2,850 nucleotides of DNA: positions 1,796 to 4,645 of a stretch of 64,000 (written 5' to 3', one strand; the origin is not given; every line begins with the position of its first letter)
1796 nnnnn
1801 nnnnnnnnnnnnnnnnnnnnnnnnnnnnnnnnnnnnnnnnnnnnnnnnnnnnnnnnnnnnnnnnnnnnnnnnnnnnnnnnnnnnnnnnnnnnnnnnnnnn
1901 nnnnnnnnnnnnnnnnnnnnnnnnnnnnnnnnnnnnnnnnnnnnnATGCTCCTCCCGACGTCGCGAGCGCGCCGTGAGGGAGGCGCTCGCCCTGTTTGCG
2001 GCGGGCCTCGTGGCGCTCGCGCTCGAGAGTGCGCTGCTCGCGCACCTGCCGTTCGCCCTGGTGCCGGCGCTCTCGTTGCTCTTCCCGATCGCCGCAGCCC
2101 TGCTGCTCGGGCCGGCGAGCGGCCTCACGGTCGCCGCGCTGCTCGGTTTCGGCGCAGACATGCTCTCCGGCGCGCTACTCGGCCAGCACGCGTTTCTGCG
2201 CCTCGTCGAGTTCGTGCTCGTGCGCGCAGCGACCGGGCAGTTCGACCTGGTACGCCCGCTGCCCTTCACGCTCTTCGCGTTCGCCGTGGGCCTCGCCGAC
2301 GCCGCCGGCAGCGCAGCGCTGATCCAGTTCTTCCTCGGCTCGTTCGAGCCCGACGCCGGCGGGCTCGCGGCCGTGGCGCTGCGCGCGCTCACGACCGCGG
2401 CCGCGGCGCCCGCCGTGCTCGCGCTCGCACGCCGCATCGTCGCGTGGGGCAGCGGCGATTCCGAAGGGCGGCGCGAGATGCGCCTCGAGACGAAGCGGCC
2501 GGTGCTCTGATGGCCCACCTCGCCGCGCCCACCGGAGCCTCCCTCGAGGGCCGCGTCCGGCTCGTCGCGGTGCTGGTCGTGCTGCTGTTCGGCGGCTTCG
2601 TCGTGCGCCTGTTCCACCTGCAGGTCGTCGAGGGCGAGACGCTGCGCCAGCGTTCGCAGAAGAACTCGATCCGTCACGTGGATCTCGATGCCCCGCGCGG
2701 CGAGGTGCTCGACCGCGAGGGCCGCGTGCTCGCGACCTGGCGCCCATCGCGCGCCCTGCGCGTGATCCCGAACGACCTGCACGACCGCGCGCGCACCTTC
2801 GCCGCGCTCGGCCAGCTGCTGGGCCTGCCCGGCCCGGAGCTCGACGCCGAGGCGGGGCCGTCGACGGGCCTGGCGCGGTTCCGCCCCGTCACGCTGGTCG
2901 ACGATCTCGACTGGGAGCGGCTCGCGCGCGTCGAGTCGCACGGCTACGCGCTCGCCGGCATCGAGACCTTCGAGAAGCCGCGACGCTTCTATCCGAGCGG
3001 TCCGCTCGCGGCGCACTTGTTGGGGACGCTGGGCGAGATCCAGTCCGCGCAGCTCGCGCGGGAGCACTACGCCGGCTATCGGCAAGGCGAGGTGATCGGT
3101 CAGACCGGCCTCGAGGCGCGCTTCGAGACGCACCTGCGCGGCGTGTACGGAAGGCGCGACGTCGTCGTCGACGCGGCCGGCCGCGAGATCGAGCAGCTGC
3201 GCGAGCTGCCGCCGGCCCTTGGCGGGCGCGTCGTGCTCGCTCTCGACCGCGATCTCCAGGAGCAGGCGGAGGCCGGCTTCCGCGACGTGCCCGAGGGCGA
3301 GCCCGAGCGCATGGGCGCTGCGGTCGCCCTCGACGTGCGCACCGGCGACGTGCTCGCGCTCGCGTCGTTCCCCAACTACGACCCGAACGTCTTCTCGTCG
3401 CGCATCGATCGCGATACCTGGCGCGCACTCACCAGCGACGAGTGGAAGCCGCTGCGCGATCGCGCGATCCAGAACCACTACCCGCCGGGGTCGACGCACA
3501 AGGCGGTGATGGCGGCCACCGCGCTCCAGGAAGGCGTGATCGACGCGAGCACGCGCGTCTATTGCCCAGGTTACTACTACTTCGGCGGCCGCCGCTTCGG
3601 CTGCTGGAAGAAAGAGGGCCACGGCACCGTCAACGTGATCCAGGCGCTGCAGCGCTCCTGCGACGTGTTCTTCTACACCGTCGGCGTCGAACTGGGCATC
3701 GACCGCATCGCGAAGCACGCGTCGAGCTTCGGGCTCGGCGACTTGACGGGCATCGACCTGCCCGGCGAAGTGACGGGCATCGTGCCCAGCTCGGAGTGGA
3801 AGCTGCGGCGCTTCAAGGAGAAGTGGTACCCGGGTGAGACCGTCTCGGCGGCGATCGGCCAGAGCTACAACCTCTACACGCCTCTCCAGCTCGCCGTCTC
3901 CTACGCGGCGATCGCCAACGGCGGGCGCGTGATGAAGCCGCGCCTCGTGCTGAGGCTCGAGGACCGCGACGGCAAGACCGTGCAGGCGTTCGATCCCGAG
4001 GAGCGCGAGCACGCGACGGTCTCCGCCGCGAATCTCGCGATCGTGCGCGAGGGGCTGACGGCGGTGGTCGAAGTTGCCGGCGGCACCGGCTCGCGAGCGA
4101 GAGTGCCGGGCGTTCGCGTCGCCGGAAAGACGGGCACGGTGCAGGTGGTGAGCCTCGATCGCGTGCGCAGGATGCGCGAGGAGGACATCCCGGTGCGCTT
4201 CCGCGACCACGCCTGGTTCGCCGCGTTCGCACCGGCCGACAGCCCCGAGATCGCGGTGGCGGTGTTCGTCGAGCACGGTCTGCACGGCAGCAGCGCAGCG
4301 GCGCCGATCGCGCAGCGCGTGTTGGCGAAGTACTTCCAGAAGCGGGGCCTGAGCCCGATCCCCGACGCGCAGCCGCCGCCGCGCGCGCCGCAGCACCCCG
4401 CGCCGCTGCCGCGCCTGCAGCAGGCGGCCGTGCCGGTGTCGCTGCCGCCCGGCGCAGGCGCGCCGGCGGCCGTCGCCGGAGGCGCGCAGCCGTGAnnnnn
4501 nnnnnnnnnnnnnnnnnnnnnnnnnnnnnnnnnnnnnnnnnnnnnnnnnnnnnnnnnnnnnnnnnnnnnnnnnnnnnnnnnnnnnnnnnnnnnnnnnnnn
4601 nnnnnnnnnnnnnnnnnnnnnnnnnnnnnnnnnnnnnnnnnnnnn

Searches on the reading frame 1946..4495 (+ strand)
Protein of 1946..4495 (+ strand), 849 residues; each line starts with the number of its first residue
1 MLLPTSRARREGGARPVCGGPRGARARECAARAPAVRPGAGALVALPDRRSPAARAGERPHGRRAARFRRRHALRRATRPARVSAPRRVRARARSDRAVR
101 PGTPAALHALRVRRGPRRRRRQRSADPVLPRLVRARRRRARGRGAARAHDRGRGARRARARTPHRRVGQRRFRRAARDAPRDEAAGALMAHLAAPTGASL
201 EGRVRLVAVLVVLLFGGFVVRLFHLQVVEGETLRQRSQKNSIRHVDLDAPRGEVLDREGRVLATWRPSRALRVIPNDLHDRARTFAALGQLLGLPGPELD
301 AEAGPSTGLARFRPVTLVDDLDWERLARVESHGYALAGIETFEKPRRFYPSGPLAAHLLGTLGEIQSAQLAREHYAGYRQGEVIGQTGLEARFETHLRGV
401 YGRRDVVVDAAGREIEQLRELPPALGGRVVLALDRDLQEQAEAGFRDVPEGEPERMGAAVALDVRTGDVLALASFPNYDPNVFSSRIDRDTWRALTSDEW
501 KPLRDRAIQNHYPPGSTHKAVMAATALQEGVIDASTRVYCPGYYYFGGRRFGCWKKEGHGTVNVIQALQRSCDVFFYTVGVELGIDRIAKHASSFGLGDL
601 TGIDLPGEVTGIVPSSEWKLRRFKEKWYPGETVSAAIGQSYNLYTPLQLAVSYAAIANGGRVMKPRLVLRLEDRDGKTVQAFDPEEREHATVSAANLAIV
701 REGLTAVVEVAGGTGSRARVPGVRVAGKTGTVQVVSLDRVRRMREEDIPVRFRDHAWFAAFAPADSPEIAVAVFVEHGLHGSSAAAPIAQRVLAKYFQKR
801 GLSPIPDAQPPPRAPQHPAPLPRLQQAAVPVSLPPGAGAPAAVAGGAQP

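Call 65: search_protein_families(library=pfam, proteins=[window:1946-4495:+], max_evalue=0.001)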
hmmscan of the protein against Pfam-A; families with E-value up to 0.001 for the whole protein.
window:1946-4495:+ (849 aa): 2 families
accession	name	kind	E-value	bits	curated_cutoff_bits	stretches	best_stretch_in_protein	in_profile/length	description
PF00905.27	Transpeptidase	-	7.4e-69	232.7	22.1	1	457-793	1-298/299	Penicillin binding protein transpeptidase domain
PF03717.20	PBP_dimer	-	1.5e-36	127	24.4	1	248-418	3-179/180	Penicillin-binding Protein dimerisation domain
